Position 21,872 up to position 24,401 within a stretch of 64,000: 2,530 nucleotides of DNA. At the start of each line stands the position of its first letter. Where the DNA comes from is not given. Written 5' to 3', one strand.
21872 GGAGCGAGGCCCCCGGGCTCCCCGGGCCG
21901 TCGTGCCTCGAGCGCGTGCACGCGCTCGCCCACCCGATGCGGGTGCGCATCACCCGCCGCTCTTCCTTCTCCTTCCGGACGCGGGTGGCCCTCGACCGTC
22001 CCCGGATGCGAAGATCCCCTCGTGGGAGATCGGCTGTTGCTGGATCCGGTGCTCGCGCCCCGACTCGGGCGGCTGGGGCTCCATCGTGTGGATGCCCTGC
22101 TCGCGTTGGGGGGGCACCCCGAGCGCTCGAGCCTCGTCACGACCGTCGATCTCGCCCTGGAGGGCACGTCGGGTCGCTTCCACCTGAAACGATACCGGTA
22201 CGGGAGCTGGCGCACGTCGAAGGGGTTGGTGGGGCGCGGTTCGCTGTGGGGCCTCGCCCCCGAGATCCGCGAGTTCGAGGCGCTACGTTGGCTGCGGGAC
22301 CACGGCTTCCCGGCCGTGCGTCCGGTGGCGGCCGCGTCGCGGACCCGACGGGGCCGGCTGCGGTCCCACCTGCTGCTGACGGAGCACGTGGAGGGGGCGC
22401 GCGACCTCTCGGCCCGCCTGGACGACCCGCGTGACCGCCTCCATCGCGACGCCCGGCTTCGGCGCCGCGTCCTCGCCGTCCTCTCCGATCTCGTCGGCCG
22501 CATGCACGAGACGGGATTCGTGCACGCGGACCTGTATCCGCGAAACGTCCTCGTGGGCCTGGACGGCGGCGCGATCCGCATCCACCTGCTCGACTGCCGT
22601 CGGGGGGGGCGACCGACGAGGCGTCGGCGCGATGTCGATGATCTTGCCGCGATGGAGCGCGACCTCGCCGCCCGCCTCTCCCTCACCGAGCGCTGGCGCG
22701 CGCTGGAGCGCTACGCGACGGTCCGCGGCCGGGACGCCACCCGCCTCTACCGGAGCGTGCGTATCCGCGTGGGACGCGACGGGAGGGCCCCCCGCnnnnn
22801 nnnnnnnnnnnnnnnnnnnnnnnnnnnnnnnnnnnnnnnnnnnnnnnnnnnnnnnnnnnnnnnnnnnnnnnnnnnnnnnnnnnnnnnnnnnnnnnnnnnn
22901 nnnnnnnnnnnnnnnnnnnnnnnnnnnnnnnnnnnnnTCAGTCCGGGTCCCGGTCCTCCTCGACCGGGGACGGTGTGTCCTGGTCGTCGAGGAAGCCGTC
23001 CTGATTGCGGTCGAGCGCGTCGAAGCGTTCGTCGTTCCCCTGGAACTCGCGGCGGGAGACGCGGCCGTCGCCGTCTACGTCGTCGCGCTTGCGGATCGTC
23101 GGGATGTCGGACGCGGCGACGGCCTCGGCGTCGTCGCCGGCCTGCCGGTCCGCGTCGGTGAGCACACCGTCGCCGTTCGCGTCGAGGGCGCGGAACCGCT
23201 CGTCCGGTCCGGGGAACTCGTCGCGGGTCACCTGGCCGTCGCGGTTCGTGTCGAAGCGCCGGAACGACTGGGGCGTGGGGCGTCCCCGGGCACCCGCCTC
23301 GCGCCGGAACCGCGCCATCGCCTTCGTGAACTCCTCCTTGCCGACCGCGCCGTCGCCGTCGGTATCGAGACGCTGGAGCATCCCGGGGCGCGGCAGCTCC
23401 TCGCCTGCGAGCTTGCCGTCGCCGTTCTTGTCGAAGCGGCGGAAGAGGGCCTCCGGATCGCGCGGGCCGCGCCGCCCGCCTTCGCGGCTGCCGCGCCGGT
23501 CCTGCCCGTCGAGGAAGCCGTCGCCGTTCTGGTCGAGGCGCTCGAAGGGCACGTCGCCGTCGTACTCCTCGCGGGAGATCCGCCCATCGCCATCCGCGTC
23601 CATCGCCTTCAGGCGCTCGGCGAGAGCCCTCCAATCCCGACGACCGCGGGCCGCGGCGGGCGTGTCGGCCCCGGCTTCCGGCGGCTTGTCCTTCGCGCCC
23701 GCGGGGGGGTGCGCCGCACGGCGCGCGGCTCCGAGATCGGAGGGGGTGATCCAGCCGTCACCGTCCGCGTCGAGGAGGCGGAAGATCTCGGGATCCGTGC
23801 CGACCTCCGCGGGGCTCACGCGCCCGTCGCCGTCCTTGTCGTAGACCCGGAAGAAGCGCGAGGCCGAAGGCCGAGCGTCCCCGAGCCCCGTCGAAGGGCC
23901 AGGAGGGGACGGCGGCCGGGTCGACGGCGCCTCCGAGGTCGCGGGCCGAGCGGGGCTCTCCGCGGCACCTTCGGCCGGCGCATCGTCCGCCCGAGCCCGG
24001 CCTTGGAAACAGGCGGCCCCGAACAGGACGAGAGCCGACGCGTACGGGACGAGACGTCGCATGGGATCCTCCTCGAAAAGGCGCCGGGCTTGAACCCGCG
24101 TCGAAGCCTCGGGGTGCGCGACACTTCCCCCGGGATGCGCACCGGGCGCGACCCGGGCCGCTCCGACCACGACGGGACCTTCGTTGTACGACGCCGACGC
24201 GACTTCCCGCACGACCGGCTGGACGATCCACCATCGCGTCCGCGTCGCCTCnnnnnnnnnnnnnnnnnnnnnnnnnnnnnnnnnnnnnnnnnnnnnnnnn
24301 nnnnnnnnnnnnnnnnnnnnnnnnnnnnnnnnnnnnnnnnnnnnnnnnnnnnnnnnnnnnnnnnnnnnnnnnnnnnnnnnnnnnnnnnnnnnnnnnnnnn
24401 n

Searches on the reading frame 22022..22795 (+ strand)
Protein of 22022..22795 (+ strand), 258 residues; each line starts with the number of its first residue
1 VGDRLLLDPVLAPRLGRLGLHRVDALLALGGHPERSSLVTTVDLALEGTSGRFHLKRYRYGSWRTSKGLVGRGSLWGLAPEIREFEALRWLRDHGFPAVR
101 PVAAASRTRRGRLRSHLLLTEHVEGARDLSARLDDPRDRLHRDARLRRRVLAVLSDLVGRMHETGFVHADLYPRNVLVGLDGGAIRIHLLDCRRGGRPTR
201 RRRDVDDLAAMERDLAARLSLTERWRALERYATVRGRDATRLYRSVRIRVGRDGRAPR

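Call 7: search_protein_families(library=pfam, proteins=[window:22022-22795:+], max_evalue=0.01)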
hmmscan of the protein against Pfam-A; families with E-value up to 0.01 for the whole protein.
window:22022-22795:+ (258 aa): 4 families
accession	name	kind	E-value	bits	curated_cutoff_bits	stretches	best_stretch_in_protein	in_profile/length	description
PF06293.20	Kdo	-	6.1e-25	88.3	21.3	1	82-225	59-200/207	Lipopolysaccharide kinase (Kdo/WaaP) family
PF01636.29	APH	-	1.1e-05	25.8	23.2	1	127-184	129-187/239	Phosphotransferase enzyme family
PF01163.29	RIO1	-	0.0016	18.5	22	1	83-181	57-141/187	RIO domain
PF19974.5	TCAD9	-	0.0016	18.1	40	1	131-217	275-343/429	Ternary complex associated domain 9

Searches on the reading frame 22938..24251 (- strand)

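Call 7: search_protein_families(library=pfam, proteins=[window:22938-24251:-], max_evalue=0.01)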
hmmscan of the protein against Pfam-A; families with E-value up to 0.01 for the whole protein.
window:22938-24251:- (437 aa): 7 families
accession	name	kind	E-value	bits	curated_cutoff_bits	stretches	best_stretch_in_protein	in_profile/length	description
PF13202.12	EF-hand_5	-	8.5e-41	136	25.9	5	213-230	4-21/25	EF hand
PF13499.12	EF-hand_7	-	8.6e-41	138.6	30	3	292-346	8-62/67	EF-hand domain pair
PF00036.39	EF-hand_1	-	1.7e-37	124.6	25.4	3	291-314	5-28/29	EF hand domain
PF13405.12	EF-hand_6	-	1.5e-35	117.9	25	4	155-176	4-25/30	EF-hand domain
PF13833.12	EF-hand_8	-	1.1e-11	44.7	28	0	291-313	30-52/54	EF-hand domain pair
PF00404.24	Dockerin_1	-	0.0001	22.9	22.9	0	161-227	3-46/57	Dockerin type I domain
PF10591.15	SPARC_Ca_bdg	-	0.00019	22.2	22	0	292-346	60-110/113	Secreted protein acidic and rich in cysteine Ca binding region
